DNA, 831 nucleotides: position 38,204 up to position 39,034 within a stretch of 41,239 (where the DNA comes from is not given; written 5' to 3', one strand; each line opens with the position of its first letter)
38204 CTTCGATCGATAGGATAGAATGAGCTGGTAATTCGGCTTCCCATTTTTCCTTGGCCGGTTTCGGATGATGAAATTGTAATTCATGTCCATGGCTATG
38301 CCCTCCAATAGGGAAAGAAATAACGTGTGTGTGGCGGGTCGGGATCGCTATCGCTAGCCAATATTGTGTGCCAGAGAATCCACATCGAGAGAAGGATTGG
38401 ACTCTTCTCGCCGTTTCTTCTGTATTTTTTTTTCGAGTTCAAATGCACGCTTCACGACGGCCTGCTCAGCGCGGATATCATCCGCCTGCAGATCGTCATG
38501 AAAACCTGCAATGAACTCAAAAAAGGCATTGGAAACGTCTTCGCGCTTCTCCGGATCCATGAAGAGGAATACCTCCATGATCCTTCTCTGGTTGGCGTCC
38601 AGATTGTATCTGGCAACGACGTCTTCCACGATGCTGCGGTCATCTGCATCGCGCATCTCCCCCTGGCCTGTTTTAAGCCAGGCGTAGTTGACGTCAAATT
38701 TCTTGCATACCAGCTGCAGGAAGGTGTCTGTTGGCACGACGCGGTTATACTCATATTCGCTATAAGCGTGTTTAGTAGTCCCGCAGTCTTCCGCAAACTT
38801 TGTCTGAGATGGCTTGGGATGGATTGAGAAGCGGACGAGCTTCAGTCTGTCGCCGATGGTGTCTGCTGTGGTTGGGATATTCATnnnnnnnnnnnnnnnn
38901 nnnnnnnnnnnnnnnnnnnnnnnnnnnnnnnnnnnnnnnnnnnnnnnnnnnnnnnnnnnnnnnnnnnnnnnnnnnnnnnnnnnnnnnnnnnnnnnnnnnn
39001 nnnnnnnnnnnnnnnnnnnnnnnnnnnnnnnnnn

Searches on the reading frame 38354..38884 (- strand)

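Call 5: search_protein_families(library=pfam, proteins=[window:38354-38884:-], max_evalue=0.01)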
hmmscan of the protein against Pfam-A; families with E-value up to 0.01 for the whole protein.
window:38354-38884:- (176 aa): 3 families
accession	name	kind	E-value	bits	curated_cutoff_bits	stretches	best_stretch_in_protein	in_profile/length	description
PF12844.13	HTH_19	-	2.5e-05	24.5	30.2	1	23-76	11-64/64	Helix-turn-helix domain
PF01381.28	HTH_3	-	3.9e-05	24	23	1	26-70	11-55/55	Helix-turn-helix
PF22592.2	FCaBP_EF-hand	-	0.0045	17.7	27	1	96-163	11-77/93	FCaBP EF-hand domain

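Call 6: search_protein_families(library=phrogs, proteins=[window:38354-38884:-], max_evalue=0.01)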
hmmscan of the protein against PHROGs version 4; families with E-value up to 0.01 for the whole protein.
window:38354-38884:- (176 aa): 8 families
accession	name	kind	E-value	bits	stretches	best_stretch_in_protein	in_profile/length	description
phrog_8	-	transcription regulation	6.5e-15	56.4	1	8-160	160-281/346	transcriptional regulator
phrog_4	-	transcription regulation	1.3e-08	35.3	1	8-93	135-205/400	transcriptional repressor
phrog_2328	-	transcription regulation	2.5e-08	34.7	1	4-82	11-86/128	transcriptional repressor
phrog_2967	-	transcription regulation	4.5e-08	33.9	1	10-135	11-134/225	transcriptional regulator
phrog_3037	-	transcription regulation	4.3e-07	30.9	1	6-121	14-123/189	transcriptional repressor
phrog_9710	-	unknown function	0.00046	21.3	1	29-81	32-86/95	-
phrog_6378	-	unknown function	0.00053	21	1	10-85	9-82/131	-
phrog_147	-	transcription regulation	0.0023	19.3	1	9-74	4-70/100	transcriptional regulator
